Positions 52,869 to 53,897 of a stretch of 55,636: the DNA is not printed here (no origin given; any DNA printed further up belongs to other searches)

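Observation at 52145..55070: attP-proximal six-gene cargo operon of low-complexity, Gly/Cys/Tyr-rich and disordered proteins with no recognisable function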

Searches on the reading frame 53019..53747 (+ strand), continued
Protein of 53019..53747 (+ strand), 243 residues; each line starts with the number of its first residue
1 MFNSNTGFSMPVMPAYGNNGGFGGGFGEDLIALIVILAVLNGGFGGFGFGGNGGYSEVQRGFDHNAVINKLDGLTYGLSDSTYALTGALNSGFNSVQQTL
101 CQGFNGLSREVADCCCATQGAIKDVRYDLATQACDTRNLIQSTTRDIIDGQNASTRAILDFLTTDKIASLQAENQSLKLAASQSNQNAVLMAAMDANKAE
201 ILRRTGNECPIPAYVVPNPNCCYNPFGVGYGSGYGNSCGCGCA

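Call 60: predict_structure(alignment_id=A6)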
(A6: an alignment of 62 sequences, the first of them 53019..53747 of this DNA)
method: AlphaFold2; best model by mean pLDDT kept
length: 243 residues; sequences in the alignment: 62
mean_pLDDT: 47.2   pTM: 0.18
mean pLDDT of the five models: 47.2, 45.2, 43.3, 43.0, 39.5
residues with pLDDT >= 90: 0; 70-90: 0; 50-70: 105; < 50: 138
segments of 3 or more residues with pLDDT < 50: 1-29, 41-85, 96-98, 103-108, 112-116, 206-243
pLDDT, mean of each block of 10 residues (from residue 1): 38 38 41 57 36 35 43 41 46 50 46 47 51 54 56 57 61 62 57 57 47 44 37 37 35
secondary structure, 60 per line:
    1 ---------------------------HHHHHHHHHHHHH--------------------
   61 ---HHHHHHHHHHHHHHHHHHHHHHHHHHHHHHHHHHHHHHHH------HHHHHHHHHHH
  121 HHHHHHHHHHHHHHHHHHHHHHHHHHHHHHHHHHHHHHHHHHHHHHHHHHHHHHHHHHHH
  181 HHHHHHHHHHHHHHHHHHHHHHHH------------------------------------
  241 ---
elements in order: H28-40 H64-103 H110-204

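Call 71: get_annotated_region(hit=H28, flank=5000)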
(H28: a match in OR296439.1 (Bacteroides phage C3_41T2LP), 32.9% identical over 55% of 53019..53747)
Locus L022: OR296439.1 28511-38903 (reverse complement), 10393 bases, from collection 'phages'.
description: Bacteroides phage C3_41T2LP, complete genome.
organism: Bacteroides phage C3_41T2LP (NCBI taxid 3070809)
taxonomy: Viruses; Duplodnaviria; Heunggongvirae; Uroviricota; Caudoviricetes
host: Bacteroides uniformis MB20-41; source: phage plaques of the host; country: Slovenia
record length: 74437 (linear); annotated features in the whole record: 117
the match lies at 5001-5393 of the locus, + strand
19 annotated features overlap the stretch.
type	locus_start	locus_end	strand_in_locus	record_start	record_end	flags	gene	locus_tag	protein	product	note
CDS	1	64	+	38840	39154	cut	-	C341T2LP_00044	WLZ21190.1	hypothetical protein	-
CDS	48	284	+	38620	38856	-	-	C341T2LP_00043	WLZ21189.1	hypothetical protein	-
CDS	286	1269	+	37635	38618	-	-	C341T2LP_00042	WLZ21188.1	viral recombinase family protein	YqaJ viral recombinase family protein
CDS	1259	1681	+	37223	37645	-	-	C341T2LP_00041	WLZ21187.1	hypothetical protein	-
CDS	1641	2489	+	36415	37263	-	-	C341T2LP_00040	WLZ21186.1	RecT protein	-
CDS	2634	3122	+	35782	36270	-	-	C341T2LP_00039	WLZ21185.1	holliday junction resolvase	-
CDS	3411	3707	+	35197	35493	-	-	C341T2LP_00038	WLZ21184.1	chromosomal replication initiator protein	-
CDS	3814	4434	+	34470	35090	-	-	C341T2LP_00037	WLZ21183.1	DNA endonuclease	DNA endonuclease I-HmuI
CDS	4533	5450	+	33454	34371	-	-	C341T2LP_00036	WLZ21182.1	outer capsid protein/viral fiber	-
CDS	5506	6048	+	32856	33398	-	-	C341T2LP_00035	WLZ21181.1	hypothetical protein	-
CDS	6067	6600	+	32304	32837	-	-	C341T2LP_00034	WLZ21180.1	hypothetical protein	-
CDS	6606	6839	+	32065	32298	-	-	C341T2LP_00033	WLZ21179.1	hypothetical protein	-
CDS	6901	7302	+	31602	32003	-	-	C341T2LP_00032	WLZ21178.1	hypothetical protein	-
CDS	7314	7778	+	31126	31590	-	-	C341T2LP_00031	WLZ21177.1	PolyVal metallopeptidase superfamily domain protein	-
CDS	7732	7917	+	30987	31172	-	-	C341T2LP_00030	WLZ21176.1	hypothetical protein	-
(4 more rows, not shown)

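Call 72: get_annotated_region(hit=H9, flank=6000)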
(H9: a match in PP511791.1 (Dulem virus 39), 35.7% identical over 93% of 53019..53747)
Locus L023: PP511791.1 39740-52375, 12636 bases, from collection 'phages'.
description: Dulem virus 39 isolate Duke_28FS_1, complete genome.
organism: Dulem virus 39 (NCBI taxid 3145757)
taxonomy: Viruses; Duplodnaviria; Heunggongvirae; Uroviricota; Caudoviricetes
host: Propithecus coquereli; source: feces; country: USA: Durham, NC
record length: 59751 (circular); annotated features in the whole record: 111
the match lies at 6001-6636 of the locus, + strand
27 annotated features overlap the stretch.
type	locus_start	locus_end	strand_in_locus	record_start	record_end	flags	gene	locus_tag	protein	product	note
CDS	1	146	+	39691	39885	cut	-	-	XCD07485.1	hypothetical protein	-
CDS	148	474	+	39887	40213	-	-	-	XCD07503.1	hypothetical protein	-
CDS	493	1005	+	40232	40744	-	-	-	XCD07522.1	hypothetical protein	-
CDS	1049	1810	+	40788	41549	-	-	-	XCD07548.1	replisome organizer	-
CDS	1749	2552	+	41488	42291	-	-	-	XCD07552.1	replicative helicase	-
CDS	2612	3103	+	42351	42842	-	-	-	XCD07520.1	hypothetical protein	-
CDS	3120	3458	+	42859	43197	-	-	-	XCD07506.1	hypothetical protein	-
CDS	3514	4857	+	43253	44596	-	-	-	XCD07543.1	integrase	-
CDS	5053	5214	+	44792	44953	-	-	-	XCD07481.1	hypothetical protein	-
CDS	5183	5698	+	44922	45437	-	-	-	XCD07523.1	hypothetical protein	-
CDS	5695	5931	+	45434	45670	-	-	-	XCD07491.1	hypothetical protein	-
CDS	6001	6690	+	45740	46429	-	-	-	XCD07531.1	hypothetical protein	-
CDS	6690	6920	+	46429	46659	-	-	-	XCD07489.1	hypothetical protein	-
CDS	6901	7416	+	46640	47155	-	-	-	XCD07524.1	hypothetical protein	-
CDS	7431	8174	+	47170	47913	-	-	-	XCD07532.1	hypothetical protein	-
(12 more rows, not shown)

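Call 82: search_protein_families(library=pfam, proteins=[L005:1763-1960:+, L023:6690-6917:+, L019:7723-7926:+, L001:3916-4362:+, L002:4333-4617:+, L018:5330-5551:+, L001:4367-4645:+, L009:8885-9211:+, L022:7314-7775:+, L022:5506-6045:+], max_evalue=0.1)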
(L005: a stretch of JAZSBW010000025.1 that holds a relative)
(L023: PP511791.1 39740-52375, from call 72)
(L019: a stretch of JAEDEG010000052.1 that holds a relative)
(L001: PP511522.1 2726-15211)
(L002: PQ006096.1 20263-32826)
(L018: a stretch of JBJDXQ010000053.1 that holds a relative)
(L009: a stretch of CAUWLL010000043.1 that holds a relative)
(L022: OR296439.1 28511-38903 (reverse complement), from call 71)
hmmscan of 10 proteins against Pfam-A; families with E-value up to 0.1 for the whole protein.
L005:1763-1960:+ (66 aa): 0 families

L023:6690-6917:+ (76 aa): 1 family
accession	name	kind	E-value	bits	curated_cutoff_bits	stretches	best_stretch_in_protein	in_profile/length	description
PF05062.17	RICH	-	0.039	14.7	23.2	1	34-74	32-75/82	RICH domain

L019:7723-7926:+ (68 aa): 1 family
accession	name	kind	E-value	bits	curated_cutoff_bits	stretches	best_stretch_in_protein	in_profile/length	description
PF13057.11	DUF3919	-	0.031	14.4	25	1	10-60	108-158/232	Protein of unknown function (DUF3919)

L001:3916-4362:+ (149 aa): 5 families
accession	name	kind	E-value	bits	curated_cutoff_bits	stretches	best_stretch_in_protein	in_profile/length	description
PF01665.21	Rota_NSP3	-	0.0033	16.9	25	1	73-134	158-223/311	Rotavirus non-structural protein NSP3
PF16326.10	ABC_tran_CTD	-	0.03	15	32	0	61-100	20-61/69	ABC transporter C-terminal domain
PF23637.1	SH3BP4_C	-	0.031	14.7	27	1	64-133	33-102/110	SH3BP4 C-terminal helical domain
PF13851.11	GAS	-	0.038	13.8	32.3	0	53-104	139-190/200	Growth-arrest specific micro-tubule binding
PF05377.16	FlaC_arch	-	0.087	13.7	27.8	0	85-118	1-34/55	Flagella accessory protein C (FlaC)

L002:4333-4617:+ (95 aa): 9 families
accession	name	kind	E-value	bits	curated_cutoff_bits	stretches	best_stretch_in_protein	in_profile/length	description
PF24073.1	DUF7365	-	0.00048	20.7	27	1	10-93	17-100/101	Coiled-coil region of unknown function (DUF7365)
PF06785.16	UPF0242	-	0.0013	19.3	33.5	1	30-93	108-172/194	Uncharacterised protein family (UPF0242) N-terminus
PF06419.17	COG6_N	-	0.0094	16.5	27.4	1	29-93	26-90/114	Conserved oligomeric complex COG6, N-terminal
PF18595.6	Nuf2_DHR10-like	-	0.013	16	28.4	1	27-88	48-109/117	Nuf2, DHR10-like domain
PF03233.18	Cauli_AT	-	0.014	15.7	24.8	1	21-94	88-158/163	Aphid transmission protein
PF06476.17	DUF1090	-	0.021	15.3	24.4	1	24-88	28-90/110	Protein of unknown function (DUF1090)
PF17749.6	MIP-T3_C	-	0.038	14.5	25.8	1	27-77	101-151/154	Microtubule-binding protein MIP-T3 C-terminal region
PF05377.16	FlaC_arch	-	0.048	14.5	27.8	0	38-55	16-33/55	Flagella accessory protein C (FlaC)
PF06009.19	Laminin_II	-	0.074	13.5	33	0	41-91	22-110/138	Laminin Domain II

L018:5330-5551:+ (74 aa): 2 families
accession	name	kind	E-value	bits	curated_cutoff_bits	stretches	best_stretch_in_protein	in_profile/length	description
PF16526.10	CLZ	-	0.049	14.5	26.7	1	24-70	23-70/71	C-terminal leucine zipper domain of cyclic nucleotide-gated channels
PF00571.33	CBS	-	0.072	13.9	24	0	31-57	15-40/57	CBS domain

L001:4367-4645:+ (93 aa): 0 families

L009:8885-9211:+ (109 aa): 3 families
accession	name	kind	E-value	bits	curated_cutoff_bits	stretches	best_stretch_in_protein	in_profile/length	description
PF10263.15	SprT-like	-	0.0047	17.2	25.6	1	45-66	50-75/108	SprT-like family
PF06114.19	Peptidase_M78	-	0.013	15.7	22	1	30-78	26-65/123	IrrE N-terminal-like domain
PF20573.4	DUF6782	-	0.054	13.2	27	1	21-62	58-100/241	Putative metallopeptidase family (DUF6782)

L022:7314-7775:+ (154 aa): 0 families

L022:5506-6045:+ (180 aa): 0 families

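Call 83: find_related_loci(query=A1, collection=viral_contigs, flank=10000)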
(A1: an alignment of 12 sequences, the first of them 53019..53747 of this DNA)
Query A1 (243 aa) in viral_contigs; peptide patterns used: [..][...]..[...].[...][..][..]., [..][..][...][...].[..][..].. (x = any residue, [..] = any of these).
599 stretches matched a pattern (row limit reached: there are more); 558 encode a relative of the query (tblastn E <= 1e-3); the best 80 are kept; 80 distinct loci.
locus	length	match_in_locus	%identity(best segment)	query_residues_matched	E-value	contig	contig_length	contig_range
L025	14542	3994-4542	57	51-238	7e-67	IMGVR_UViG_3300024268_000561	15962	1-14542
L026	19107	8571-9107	57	62-242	2e-61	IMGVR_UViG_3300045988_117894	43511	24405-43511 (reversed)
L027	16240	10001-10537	57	62-242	7e-61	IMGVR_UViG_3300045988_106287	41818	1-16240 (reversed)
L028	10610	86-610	52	56-234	5e-60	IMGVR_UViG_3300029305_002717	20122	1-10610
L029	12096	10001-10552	54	56-242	1e-59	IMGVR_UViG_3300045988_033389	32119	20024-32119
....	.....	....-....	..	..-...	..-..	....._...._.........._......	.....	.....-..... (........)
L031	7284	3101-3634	54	48-228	2e-58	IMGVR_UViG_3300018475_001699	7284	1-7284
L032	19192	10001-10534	54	48-228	2e-58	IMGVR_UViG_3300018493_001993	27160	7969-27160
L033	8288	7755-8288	54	48-228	2e-58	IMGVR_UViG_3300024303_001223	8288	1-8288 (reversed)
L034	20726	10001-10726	48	1-243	8e-58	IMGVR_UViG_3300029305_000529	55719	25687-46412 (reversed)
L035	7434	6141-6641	53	56-225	2e-57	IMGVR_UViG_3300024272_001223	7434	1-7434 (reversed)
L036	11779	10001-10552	53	56-240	3e-56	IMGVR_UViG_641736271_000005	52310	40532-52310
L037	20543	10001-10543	54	56-219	2e-56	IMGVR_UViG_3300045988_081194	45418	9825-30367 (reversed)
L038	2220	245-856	48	56-240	9e-54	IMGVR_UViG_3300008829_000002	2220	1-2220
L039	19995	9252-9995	44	1-220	7e-53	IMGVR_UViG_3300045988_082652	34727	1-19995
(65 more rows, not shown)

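Call 88: search_protein_families(library=phrogs, proteins=[L006:5762-5959:+, L026:7009-7257:+, L006:5190-5564:+, L006:7623-8042:+, L008:7713-8120:+, L006:8058-8618:+, L026:9627-10322:+, L006:6499-6726:+, L006:6048-6503:+], max_evalue=0.001)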
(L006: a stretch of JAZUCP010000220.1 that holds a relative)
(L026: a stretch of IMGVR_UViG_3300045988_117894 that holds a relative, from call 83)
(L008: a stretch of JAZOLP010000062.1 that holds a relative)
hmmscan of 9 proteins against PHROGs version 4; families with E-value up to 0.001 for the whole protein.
L006:5762-5959:+ (66 aa): 1 family
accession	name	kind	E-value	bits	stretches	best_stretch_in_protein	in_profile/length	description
phrog_1190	-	transcription regulation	1.9e-06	28.8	1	15-62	107-155/167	RNA polymerase sigma factor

L026:7009-7257:+ (83 aa): 0 families

L006:5190-5564:+ (125 aa): 2 families
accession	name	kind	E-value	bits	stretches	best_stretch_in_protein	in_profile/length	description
phrog_3754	-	unknown function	1.2e-33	117.4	1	2-124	6-142/145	-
phrog_15863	-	unknown function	1.6e-08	35.2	1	5-116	4-111/312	-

L006:7623-8042:+ (140 aa): 1 family
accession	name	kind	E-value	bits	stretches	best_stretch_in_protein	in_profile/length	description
phrog_20016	-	unknown function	5.2e-67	224.9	1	1-140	1-141/141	-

L008:7713-8120:+ (136 aa): 1 family
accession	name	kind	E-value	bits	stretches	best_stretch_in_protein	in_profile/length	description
phrog_20016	-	unknown function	1.1e-06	29.3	1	5-134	5-139/141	-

L006:8058-8618:+ (187 aa): 1 family
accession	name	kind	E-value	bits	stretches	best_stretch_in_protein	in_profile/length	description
phrog_28802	-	unknown function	9.7e-50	170.4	1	4-187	2-189/190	-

L026:9627-10322:+ (232 aa): 0 families

L006:6499-6726:+ (76 aa): 1 family
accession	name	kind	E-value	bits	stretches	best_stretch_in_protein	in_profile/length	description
phrog_22984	-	unknown function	3.8e-28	98.7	1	1-75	1-69/74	-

L006:6048-6503:+ (152 aa): 1 family
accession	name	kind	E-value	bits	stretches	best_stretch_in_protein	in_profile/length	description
phrog_21718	-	unknown function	8.5e-38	130.8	1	4-140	12-151/159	-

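Call 89: search_dna_similar(query=window:53019-53747:+, collection=plasmids, mode=protein, max_rows=15, max_evalue=0.001)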
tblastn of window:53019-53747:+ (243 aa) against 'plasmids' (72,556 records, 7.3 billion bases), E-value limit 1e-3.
Records with a match: 3; places in all: 3; records where one place covers at least 80% of the query: 0.
Best place of each record, by identity: <60% 3.
By first word of the organism name: Parabacteroides 2; Vescimonas 1.
By predicted mobility (MOB-suite, as given by PLSDB): non-mobilizable 3.
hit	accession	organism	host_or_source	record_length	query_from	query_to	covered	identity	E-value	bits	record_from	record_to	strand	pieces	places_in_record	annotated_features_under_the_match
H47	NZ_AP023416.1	Vescimonas fastidiosa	Homo sapiens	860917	63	219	65%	42.7%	2e-30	125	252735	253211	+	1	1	hypothetical protein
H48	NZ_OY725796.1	Parabacteroides distasonis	-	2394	103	226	51%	31.9%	4e-6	54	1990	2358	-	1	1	hypothetical protein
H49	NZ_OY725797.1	Parabacteroides distasonis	-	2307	103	201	41%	31.6%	2e-4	49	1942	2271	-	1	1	hypothetical protein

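Call 97: search_solved_structures(query=A9, max_evalue=5, show_alignments=1)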
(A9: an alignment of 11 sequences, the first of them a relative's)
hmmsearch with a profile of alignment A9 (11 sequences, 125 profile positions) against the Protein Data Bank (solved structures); distinct sequences matched with E-value up to 5: 0.
